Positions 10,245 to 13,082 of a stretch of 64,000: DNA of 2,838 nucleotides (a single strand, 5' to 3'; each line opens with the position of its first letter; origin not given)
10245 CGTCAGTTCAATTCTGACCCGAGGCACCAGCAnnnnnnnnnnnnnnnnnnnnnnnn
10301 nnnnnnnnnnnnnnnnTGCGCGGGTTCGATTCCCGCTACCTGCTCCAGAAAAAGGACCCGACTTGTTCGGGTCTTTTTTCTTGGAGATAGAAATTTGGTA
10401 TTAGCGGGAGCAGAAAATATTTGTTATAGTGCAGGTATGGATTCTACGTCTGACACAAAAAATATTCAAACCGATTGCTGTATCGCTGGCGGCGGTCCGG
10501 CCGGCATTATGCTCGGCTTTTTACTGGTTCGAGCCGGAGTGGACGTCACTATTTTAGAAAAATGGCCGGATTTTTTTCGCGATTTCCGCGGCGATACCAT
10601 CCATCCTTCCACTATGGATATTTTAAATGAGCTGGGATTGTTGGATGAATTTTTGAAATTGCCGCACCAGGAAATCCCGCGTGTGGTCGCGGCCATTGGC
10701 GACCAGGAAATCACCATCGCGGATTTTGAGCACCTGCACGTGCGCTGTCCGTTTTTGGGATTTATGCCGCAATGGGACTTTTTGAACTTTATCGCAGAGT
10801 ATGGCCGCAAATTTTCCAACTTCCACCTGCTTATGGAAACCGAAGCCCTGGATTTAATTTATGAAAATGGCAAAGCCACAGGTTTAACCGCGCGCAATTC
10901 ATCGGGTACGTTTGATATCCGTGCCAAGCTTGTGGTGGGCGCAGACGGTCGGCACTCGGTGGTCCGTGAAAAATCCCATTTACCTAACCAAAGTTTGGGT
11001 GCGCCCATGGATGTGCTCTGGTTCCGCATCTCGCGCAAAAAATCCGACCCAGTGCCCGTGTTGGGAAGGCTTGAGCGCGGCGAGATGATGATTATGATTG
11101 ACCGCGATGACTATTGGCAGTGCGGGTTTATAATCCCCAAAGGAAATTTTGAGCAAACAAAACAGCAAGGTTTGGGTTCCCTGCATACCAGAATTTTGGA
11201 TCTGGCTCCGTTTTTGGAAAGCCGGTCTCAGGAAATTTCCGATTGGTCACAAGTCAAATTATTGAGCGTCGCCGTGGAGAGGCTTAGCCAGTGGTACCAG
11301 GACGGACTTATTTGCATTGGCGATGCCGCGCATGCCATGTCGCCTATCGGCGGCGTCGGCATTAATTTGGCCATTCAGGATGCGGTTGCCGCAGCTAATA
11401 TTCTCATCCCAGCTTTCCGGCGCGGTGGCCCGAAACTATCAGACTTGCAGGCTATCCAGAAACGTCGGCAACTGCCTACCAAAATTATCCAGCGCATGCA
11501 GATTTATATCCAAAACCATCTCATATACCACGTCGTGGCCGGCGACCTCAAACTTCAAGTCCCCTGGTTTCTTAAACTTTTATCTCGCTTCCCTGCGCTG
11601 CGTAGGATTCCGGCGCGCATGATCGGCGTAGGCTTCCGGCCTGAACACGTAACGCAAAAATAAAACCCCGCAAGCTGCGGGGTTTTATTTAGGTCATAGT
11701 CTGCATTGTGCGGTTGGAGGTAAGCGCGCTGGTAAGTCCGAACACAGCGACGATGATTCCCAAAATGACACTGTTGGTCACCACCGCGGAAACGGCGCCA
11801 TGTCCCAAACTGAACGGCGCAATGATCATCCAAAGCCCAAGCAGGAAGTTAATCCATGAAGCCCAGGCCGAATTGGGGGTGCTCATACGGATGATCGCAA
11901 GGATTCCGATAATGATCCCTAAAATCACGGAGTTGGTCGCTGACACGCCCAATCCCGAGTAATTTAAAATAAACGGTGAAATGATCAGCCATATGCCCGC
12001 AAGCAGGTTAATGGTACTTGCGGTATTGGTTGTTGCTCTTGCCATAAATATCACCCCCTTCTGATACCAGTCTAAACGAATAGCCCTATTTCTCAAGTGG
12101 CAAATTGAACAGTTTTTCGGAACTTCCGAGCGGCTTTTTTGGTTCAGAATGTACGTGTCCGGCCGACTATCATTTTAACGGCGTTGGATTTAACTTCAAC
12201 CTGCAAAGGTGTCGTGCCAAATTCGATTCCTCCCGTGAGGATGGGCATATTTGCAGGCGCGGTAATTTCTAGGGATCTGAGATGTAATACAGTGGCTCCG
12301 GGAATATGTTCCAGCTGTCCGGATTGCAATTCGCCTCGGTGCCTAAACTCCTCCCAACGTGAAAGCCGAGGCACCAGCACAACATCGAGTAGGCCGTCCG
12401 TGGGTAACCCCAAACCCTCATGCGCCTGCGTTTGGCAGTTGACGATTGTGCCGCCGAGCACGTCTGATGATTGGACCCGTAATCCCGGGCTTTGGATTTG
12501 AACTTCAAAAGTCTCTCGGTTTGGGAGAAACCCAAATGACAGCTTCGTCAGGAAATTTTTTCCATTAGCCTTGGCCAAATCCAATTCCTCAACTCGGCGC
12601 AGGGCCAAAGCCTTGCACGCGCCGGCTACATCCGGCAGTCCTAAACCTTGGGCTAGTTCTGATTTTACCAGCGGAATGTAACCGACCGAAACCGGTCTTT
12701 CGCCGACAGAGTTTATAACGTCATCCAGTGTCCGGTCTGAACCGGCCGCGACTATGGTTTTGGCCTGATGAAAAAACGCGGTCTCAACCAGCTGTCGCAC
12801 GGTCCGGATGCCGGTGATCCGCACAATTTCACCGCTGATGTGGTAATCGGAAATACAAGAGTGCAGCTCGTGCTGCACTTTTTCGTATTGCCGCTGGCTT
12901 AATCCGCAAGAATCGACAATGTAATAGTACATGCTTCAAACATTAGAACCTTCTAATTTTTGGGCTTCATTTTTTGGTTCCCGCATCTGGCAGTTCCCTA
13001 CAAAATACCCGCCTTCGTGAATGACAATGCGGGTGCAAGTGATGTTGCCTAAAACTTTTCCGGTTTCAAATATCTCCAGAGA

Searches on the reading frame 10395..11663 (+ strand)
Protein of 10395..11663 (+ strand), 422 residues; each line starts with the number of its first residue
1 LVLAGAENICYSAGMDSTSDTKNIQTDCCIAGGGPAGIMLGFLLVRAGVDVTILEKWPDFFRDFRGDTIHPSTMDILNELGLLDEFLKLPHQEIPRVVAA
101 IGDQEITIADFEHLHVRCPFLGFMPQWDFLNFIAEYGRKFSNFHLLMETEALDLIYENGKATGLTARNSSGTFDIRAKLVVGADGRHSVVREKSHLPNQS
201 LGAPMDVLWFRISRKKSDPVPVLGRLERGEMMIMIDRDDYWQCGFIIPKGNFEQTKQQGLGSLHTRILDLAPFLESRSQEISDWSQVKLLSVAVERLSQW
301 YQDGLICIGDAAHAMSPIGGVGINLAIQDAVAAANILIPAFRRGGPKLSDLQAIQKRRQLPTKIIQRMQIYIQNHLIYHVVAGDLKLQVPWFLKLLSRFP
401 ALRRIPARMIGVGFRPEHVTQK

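Call 9: search_protein_families(library=pfam, proteins=[window:10395-11663:+], max_evalue=0.0001)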
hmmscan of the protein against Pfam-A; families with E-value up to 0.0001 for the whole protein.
window:10395-11663:+ (422 aa): 2 families
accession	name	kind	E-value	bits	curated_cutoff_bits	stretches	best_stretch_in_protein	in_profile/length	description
PF01494.25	FAD_binding_3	-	1.8e-49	169.3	22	1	26-367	2-348/349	FAD binding domain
PF00890.30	FAD_binding_2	-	7.5e-05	22.5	20.4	0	143-188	157-205/414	FAD binding domain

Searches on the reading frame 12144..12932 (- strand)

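Call 60: search_protein_families(library=pfam, proteins=[window:12144-12932:-], max_evalue=0.001)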
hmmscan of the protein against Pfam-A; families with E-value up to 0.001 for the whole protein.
window:12144-12932:- (262 aa): 2 families
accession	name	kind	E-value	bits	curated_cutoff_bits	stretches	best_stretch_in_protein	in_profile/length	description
PF19279.4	YegS_C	-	5.3e-08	33.2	27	1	177-255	79-157/158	YegS C-terminal NAD kinase beta sandwich-like domain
PF00781.29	DAGK_cat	-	6.9e-07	29.3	23.6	1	14-121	13-124/125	Diacylglycerol kinase catalytic domain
